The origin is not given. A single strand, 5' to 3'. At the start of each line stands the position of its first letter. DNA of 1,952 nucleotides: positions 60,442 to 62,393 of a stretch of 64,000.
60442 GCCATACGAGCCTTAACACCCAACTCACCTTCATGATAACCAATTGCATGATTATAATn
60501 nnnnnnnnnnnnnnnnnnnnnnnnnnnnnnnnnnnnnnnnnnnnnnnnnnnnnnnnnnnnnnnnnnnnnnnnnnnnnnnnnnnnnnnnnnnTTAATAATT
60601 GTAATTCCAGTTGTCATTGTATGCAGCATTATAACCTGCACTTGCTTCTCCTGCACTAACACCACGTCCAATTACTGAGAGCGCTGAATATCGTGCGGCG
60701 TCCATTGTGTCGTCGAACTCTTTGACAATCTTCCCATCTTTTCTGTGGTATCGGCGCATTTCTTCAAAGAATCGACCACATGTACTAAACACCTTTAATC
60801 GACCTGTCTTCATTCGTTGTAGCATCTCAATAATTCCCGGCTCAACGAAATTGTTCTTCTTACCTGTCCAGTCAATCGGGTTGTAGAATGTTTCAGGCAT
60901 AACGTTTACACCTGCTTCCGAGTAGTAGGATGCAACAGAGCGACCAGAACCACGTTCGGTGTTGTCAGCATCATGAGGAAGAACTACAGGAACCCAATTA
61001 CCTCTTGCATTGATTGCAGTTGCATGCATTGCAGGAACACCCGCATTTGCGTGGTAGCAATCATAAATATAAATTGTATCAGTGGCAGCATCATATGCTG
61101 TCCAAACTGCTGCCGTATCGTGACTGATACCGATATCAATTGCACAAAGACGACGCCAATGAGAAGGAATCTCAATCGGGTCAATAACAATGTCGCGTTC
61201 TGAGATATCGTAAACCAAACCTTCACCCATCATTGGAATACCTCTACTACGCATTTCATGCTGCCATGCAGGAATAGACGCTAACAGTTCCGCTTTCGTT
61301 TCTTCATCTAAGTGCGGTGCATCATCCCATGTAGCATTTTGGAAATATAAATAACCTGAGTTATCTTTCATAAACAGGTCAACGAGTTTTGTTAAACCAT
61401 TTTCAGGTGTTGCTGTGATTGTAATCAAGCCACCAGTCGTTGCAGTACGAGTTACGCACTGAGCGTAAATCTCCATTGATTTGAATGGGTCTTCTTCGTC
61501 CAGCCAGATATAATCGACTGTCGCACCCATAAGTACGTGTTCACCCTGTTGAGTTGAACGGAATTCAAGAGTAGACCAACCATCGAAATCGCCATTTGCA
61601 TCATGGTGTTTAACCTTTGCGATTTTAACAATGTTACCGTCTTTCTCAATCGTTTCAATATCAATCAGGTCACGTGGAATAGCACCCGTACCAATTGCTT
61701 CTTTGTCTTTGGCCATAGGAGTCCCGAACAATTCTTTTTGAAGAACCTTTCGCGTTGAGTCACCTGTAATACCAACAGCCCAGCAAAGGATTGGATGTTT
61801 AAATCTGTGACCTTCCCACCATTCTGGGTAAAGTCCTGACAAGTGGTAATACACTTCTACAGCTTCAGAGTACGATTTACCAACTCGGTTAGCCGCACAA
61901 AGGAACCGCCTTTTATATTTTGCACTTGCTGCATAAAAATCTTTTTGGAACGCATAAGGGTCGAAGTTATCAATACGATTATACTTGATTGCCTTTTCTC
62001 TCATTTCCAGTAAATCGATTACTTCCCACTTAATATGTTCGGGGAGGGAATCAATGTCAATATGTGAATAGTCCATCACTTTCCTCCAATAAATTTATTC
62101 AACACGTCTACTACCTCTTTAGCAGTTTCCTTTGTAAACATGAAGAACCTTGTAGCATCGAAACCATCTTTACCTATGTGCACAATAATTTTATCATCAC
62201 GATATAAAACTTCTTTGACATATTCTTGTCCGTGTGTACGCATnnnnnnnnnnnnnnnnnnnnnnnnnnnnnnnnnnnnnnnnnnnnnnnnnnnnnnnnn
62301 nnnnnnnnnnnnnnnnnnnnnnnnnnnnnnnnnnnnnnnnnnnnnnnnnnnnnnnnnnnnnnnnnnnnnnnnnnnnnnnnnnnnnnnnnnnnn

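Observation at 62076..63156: Three tRNAs and two small ORFs sandwiched between small and large terminase genes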

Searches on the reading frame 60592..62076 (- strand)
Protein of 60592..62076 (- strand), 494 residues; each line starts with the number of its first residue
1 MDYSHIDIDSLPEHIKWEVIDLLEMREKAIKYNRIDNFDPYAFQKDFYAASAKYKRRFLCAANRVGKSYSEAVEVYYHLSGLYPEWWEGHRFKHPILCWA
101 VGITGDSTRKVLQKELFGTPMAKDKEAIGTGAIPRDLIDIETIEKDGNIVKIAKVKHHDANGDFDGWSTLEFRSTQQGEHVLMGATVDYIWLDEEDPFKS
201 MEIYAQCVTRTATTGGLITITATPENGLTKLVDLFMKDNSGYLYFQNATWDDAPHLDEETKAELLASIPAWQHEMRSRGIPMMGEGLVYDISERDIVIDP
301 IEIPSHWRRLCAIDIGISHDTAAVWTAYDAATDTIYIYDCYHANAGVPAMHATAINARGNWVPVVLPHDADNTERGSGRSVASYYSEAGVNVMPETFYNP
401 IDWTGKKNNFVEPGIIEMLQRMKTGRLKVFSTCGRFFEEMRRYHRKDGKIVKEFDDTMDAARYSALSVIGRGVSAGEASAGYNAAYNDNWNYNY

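Call 6: search_protein_families(library=pfam, proteins=[window:60592-62076:-], max_evalue=0.1)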
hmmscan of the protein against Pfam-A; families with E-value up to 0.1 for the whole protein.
window:60592-62076:- (494 aa): 2 families
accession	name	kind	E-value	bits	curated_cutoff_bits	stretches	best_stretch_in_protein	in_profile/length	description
PF03237.21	Terminase_6N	-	3.1e-18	66.7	22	1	61-294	4-213/215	Terminase large subunit, T4likevirus-type, N-terminal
PF17289.8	Terminase_6C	-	1.6e-17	64.3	22.6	1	312-464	2-151/155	Terminase RNaseH-like domain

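Call 15: find_related_loci(query=window:60592-62076:-, collection=viral_contigs, flank=4000)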
Query window:60592-62076:- (494 aa) in viral_contigs; peptide patterns used: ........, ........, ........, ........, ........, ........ (x = any residue, [..] = any of these).
67 stretches matched a pattern; 67 encode a relative of the query (tblastn E <= 1e-3); 67 distinct loci.
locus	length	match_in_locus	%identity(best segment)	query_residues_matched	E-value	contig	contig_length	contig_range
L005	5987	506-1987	98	1-494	0e+0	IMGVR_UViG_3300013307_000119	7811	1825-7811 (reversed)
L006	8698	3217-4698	89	1-494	0e+0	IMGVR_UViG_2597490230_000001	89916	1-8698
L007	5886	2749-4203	86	1-485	0e+0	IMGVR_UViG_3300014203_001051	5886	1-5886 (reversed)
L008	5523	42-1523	84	1-494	0e+0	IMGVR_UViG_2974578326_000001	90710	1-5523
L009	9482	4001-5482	84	1-494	0e+0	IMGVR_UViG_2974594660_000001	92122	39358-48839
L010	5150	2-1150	90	112-494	0e+0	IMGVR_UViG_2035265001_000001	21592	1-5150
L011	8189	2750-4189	72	31-494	0e+0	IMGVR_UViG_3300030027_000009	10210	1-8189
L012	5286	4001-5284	73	6-433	0e+0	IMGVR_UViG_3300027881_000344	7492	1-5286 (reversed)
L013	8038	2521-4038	61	3-494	0e+0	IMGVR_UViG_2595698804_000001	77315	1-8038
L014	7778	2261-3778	60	3-494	0e+0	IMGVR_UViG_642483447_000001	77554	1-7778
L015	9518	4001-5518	60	3-494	0e+0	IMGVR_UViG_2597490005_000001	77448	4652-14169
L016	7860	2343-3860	60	3-494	0e+0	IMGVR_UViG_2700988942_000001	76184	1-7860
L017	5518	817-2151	46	16-468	7e-131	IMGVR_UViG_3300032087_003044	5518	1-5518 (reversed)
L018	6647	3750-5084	46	16-468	2e-129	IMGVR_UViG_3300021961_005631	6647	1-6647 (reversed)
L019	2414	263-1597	46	16-468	8e-137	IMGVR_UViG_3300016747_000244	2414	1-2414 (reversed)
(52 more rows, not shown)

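Call 16: search_dna_similar(query=window:60592-62076:-, collection=phages, mode=protein, max_rows=60, rows=spread, max_evalue=1e-40)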
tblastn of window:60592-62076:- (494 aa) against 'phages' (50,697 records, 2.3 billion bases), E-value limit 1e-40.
Records with a match: 405; places in all: 407; records where one place covers at least 80% of the query: 395.
Best place of each record, by identity: 95-99% 4; 80-90% 21; 60-80% 112; <60% 268.
By first word of the organism name: Pseudomonas 111; Escherichia 100; Salmonella 96; Vibrio 18; Aeromonas 11; Proteus 10; Caudoviricetes 9; Enterobacteria 9; Cronobacter 6; Ralstonia 5; and 17 more.
By host as written in the record: Escherichia coli 62; Pseudomonas aeruginosa 39; - 32; Salmonella enterica subsp. enterica serovar Typhimurium 21; Salmonella sp. 17; Pseudomonas aeruginosa PAO1 16; Salmonella enterica 11; Aeromonas hydrophila 9; and 118 more.
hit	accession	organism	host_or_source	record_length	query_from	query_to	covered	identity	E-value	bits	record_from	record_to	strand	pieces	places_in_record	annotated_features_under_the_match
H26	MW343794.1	Cronobacter phage A24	Cronobacter sp.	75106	1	479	97%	97.9%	0e+0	953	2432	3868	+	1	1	terminase large subunit | hypothetical protein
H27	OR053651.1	Salmonella phage PKM.Hi.22.6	Salmonella sp.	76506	1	479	97%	89.4%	0e+0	887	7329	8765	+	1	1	terminase large subunit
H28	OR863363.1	Salmonella phage SeKF_80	Wastewater effluent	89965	1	479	97%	88.3%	0e+0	878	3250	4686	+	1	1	terminase large subunit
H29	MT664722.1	Proteus phage Vb_PmiP-P59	Proteus mirabilis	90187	1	479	97%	84.6%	0e+0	846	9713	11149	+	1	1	hypothetical protein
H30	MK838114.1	Aeromonas phage LAh_8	Aeromonas hydrophila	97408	1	479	97%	77.0%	0e+0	749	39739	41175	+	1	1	putative terminase large subunit | hypothetical protein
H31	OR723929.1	Vibrio phage vB_VpaP_SJSY21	Vibrio parahaemolyticus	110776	8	478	95%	69.1%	0e+0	673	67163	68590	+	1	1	terminase large subunit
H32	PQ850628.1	Escherichia phage StefiGeyer_Bas88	Escherichia coli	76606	3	479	97%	62.3%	0e+0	600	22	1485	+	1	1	hypothetical protein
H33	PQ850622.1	Escherichia phage OliverMaurmann_Bas86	Escherichia coli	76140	3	479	97%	61.7%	0e+0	595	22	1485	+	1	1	hypothetical protein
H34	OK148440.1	Escherichia phage MLP3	Escherichia coli CFT073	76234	3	479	97%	61.7%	0e+0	593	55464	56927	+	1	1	putative DNA packaging protein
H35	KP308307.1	Escherichia phage 172-1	Escherichia coli 172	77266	3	479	97%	61.7%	0e+0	590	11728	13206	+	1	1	putative DNA packaging protein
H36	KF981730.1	Escherichia phage KBNP1711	Escherichia coli KBP1711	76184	3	479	97%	61.5%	0e+0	591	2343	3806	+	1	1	putative DNA packaging protein gp2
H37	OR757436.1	Escherichia phage vB-EcoP-XT73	Escherichia coli EC-YG1908-580 O78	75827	3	479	97%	61.5%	0e+0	589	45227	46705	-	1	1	terminase large subunit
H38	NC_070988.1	Shigella phage SGF2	Shigella flexneri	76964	3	479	97%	61.5%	0e+0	588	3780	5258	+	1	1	terminase large subunit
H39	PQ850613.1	Escherichia phage KarlSchell_Bas89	Escherichia coli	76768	3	479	97%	61.3%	0e+0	587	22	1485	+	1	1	hypothetical protein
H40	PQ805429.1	Escherichia phage EK5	Escherichia coli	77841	3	479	97%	61.3%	0e+0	588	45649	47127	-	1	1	terminase large subunit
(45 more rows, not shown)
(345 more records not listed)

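Call 44: get_annotated_region(hit=H27, flank=3500)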
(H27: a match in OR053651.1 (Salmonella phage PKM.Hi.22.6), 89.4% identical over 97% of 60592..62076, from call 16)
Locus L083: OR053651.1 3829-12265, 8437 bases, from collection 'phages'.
description: Salmonella phage PKM.Hi.22.6, complete genome.
organism: Salmonella phage PKM.Hi.22.6 (NCBI taxid 3061950)
taxonomy: Viruses; Duplodnaviria; Heunggongvirae; Uroviricota; Caudoviricetes; Grimontviridae
host: Salmonella sp.; source: -; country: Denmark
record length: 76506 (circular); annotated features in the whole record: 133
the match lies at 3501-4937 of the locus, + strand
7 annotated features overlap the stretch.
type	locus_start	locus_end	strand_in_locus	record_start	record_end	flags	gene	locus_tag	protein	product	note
CDS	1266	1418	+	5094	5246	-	-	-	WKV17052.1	hypothetical protein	-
CDS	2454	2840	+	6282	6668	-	-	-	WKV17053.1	hypothetical protein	-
CDS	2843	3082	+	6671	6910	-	-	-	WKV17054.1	hypothetical protein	-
CDS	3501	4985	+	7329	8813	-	-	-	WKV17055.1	terminase large subunit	-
CDS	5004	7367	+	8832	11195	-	-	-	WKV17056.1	hypothetical protein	-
CDS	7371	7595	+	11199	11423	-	-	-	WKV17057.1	hypothetical protein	-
CDS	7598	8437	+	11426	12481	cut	-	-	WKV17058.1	hypothetical protein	-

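Call 45: get_annotated_region(hit=H29, flank=3500)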
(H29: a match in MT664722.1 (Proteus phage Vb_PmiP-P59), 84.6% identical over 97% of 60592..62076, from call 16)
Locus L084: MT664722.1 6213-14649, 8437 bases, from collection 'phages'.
description: Proteus phage Vb_PmiP-P59, complete genome.
organism: Proteus phage Vb_PmiP-P59 (NCBI taxid 2754975)
taxonomy: Viruses; Duplodnaviria; Heunggongvirae; Uroviricota; Caudoviricetes; Grimontviridae; Privateervirus; Privateervirus P59
host: Proteus mirabilis; source: -; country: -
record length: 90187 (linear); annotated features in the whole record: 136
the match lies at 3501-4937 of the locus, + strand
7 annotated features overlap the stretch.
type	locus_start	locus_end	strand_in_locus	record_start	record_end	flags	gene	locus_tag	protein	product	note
CDS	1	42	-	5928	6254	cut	-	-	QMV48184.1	hypothetical protein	P59000014; hypothetical protein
CDS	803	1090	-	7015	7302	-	-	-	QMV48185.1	hypothetical protein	P59000015; hypothetical protein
CDS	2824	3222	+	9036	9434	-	-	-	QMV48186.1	hypothetical protein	P59000016; hypothetical protein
CDS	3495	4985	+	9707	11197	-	-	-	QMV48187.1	hypothetical protein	P59000017; hypothetical protein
CDS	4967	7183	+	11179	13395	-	-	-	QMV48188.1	hypothetical protein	P59000018; hypothetical protein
CDS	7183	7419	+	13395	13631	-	-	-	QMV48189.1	hypothetical protein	P59000019; hypothetical protein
CDS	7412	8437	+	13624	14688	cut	-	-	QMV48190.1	hypothetical protein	P59000020; hypothetical protein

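Call 46: get_annotated_region(hit=H30, flank=3500)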
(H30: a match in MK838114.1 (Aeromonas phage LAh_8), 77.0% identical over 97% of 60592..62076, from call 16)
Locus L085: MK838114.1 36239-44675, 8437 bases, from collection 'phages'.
description: Aeromonas phage LAh_8, complete genome.
organism: Aeromonas phage LAh_8 (NCBI taxid 2591032)
taxonomy: Viruses; Duplodnaviria; Heunggongvirae; Uroviricota; Caudoviricetes; Lahexavirus; Lahexavirus LAh8
host: Aeromonas hydrophila; source: -; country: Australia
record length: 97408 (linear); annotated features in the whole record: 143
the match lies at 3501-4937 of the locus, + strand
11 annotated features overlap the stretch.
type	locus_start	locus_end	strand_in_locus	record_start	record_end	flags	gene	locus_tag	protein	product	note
CDS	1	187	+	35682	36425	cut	-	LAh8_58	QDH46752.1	hypothetical protein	hypothetical protein 42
CDS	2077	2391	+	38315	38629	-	-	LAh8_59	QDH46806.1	hypothetical protein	hypothetical protein 43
CDS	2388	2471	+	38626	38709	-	-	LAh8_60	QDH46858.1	hypothetical protein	hypothetical protein 44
CDS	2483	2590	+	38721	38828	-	-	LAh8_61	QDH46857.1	hypothetical protein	hypothetical protein 45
CDS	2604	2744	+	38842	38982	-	-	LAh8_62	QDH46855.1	hypothetical protein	hypothetical protein 46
CDS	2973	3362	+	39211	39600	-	-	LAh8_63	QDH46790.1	hypothetical protein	hypothetical protein 47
CDS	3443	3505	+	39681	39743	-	-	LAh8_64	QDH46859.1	hypothetical protein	hypothetical protein 48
CDS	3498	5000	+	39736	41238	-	-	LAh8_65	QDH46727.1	putative terminase large subunit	-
CDS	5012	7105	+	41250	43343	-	-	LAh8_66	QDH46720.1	putative portal protein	-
CDS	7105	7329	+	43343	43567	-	-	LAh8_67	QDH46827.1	hypothetical protein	hypothetical protein 49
CDS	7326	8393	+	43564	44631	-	-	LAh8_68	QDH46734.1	putative scaffolding protein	-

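Call 47: get_annotated_region(hit=H31, flank=3500)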
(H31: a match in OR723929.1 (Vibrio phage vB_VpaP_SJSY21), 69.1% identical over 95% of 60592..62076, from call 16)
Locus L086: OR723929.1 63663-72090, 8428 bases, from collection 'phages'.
description: Vibrio phage vB_VpaP_SJSY21, complete genome.
organism: Vibrio phage vB_VpaP_SJSY21 (NCBI taxid 3079971)
taxonomy: Viruses; Duplodnaviria; Heunggongvirae; Uroviricota; Caudoviricetes; Grimontviridae; Dalianvirus
host: Vibrio parahaemolyticus; source: sewage form Seafood Market; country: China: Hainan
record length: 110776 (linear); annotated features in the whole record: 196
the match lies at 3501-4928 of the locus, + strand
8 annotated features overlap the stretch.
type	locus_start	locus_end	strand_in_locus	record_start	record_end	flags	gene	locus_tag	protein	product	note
CDS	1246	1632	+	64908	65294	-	-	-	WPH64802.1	hypothetical protein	-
CDS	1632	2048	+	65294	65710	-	-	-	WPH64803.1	hypothetical protein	-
CDS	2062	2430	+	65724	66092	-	-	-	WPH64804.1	hypothetical protein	-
CDS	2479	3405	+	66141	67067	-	-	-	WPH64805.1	hypothetical protein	-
CDS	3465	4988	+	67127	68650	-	-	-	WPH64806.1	terminase large subunit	-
CDS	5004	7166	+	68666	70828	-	-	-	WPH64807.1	portal protein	-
CDS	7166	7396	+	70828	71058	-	-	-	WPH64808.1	hypothetical protein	-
CDS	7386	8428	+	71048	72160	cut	-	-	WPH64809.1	hypothetical protein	-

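Call 78: search_protein_families(library=pfam, proteins=[L083:2843-3082:+, L086:1632-2048:+, L086:2062-2430:+, L086:2479-3405:+], max_evalue=0.01)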
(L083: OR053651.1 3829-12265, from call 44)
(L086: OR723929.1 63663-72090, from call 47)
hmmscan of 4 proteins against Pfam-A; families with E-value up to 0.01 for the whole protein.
L083:2843-3082:+ (79 aa): 0 families

L086:1632-2048:+ (138 aa): 1 family
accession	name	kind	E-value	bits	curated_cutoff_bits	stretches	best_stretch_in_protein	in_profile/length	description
PF19174.5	DUF5856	-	2e-17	64.4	34.6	1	47-134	1-94/94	Family of unknown function (DUF5856)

L086:2062-2430:+ (122 aa): 2 families
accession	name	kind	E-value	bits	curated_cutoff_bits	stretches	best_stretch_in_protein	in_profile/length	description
PF08291.16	Peptidase_M15_3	-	9e-11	42.3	23.2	1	7-111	2-108/108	Peptidase M15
PF05951.18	Peptidase_M15_2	-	0.00036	20.7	27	1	20-112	45-147/153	Bacterial protein of unknown function (DUF882)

L086:2479-3405:+ (308 aa): 0 families

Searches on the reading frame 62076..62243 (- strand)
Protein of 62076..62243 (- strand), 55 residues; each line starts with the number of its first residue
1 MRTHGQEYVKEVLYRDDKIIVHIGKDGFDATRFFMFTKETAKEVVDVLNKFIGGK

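Call 6: search_protein_families(library=pfam, proteins=[window:62076-62243:-], max_evalue=0.1)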
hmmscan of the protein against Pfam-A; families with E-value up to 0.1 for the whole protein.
window:62076-62243:- (55 aa): 1 family
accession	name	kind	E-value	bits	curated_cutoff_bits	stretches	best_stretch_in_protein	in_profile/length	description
PF20794.3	bPH_7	-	0.043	13.8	25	1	15-47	92-122/135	Bacterial PH domain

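Call 11: search_protein_families(library=phrogs, proteins=[window:62076-62243:-], max_evalue=0.01)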
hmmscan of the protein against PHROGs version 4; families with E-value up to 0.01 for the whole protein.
window:62076-62243:- (55 aa): 2 families
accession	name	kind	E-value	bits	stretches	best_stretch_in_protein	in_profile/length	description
phrog_33425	-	unknown function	5.9e-39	133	1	1-55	1-55/56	-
phrog_13627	-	unknown function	0.0047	18.2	1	32-54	29-51/55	-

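Call 36: find_homologous_proteins(query=window:62076-62243:-, max_evalue=0.001)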
Query window:62076-62243:- (55 aa): 4 proteins with E <= 0.001 among 4 candidates.
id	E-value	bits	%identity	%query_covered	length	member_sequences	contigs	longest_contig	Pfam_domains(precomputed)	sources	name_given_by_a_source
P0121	3.7e-25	104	93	98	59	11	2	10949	-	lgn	-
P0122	2.0e-17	79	79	87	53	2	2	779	-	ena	-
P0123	9.5e-17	77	77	87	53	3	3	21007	-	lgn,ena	-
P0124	1.0e-16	77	77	87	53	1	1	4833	-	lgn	-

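Call 37: search_protein_families(library=ncbifam, proteins=[window:62076-62243:-], max_evalue=10)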
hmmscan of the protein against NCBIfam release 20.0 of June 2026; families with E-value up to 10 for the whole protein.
window:62076-62243:- (55 aa): 1 family
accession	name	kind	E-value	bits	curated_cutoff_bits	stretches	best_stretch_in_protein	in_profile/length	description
NF045834.1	M_plasma_HinT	exception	0.075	13.9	130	1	7-47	9-49/102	histidine triad protein HinT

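Call 67: search_protein_representatives(protein=window:62076-62243:-)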
Query: 55 residues. Proteins with E-value up to 0.001 (for the whole library): 4; up to 1e-10: 1; up to 1e-30: 0. The best 4 are listed.
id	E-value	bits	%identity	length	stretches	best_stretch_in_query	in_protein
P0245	1.2e-15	72.4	66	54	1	5-54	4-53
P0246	1.6e-06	43.9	52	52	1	7-52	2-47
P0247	2.7e-05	40.0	50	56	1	11-54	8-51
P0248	3.8e-05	39.6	44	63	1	7-54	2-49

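Call 79: predict_structure(alignment_id=A5)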
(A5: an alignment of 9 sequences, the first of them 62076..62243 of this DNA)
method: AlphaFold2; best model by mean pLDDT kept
length: 55 residues; sequences in the alignment: 9
mean_pLDDT: 76.1   pTM: 0.53
mean pLDDT of the five models: 76.1, 71.6, 69.8, 67.5, 64.6
residues with pLDDT >= 90: 0; 70-90: 48; 50-70: 6; < 50: 1
segments of 3 or more residues with pLDDT < 50: none
pLDDT, mean of each block of 10 residues (from residue 1): 73 81 80 79 76 60
secondary structure, 60 per line:
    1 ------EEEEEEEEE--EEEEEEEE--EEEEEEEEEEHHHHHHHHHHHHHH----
elements in order: E7-15 E18-25 E28-37 H38-51

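Call 81: fold_search(model_id=the predicted structure, library=pdb)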
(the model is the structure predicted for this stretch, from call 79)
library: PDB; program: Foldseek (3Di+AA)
matches with E <= 10: 1429; with E <= 0.001: 0
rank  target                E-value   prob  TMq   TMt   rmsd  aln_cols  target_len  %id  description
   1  7ur8                  3.8e-01  0.91  0.52  0.42   5.0        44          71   16  170_h_ob, a small beta-barrel de novo designed protein (released 2023-03-22)
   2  2a6h_D                5.9e-01  0.63  0.46  0.02   7.6        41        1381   17  Crystal structure of the T. thermophilus RNA polymerase holoenzyme in complex with antibiotic sterptolydigin (released 2005-09-20)
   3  2c7s                  6.2e-01  0.25  0.29  0.08   4.9        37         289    8  Crystal structure of human protein tyrosine phosphatase kappa at 1.95A resolution (released 2007-01-02)
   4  8yb5_A                8.0e-01  0.66  0.45  0.09   3.3        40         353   15  SARS-CoV-2 DMV nsp3-4 pore complex (consensus-pore, C6 symmetry) (released 2024-06-19)
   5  2gjt_B                8.0e-01  0.16  0.31  0.08   9.3        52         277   13  Crystal structure of the human receptor phosphatase PTPRO (released 2006-05-02)
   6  8yb5_B                8.5e-01  0.72  0.44  0.08   3.1        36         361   17  SARS-CoV-2 DMV nsp3-4 pore complex (consensus-pore, C6 symmetry) (released 2024-06-19)
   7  9eez                  8.5e-01  0.28  0.36  0.09   7.0        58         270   16  STEP (PTPN5) with active-site disulfide bond and covalent ligand bound to distal C505 and C518 (released 2024-12-11)
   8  8yax_A                9.0e-01  0.72  0.44  0.02   2.5        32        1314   16  SARS-CoV-2 DMV nsp3-4 pore complex (full-pore) (released 2024-06-19)
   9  3ulb_A                9.0e-01  0.66  0.46  0.28   3.9        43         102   14  Crystal structure of the pleckstrin homology domain of Saccharomyces cerevisiae Avo1, a TORC2 subunit, in the P212121  (released 2012-04-11)
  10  7rdq_D                9.0e-01  0.47  0.46  0.02   9.2        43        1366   16  Cryo-EM structure of Thermus thermophilus reiterative transcription complex with 11nt oligo-G RNA (released 2022-02-02)
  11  3n8h_A                9.6e-01  0.77  0.47  0.11   1.9        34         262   15  Crystal Structure of Pantoate-beta-alanine Ligase from Francisella tularensis (released 2010-06-16)
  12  8yax_B                9.6e-01  0.60  0.46  0.06   3.4        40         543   15  SARS-CoV-2 DMV nsp3-4 pore complex (full-pore) (released 2024-06-19)
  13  3o4u                  1.0e+00  0.13  0.32  0.09   8.5        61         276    6  Crystal Structure of HePTP with an Atypically Open WPD Loop (released 2010-11-24)
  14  7s01_C                1.1e+00  0.47  0.41  0.05   5.5        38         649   18  X-ray structure of the phage AR9 non-virion RNA polymerase holoenzyme in complex with a forked oligonucleotide contain (released 2022-07-06)
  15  8sls                  1.1e+00  0.30  0.34  0.08   4.0        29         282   17  Crystal structure of human STEP (PTPN5) at cryogenic temperature (100 K) and ambient pressure (0.1 MPa) (released 2023-06-21)
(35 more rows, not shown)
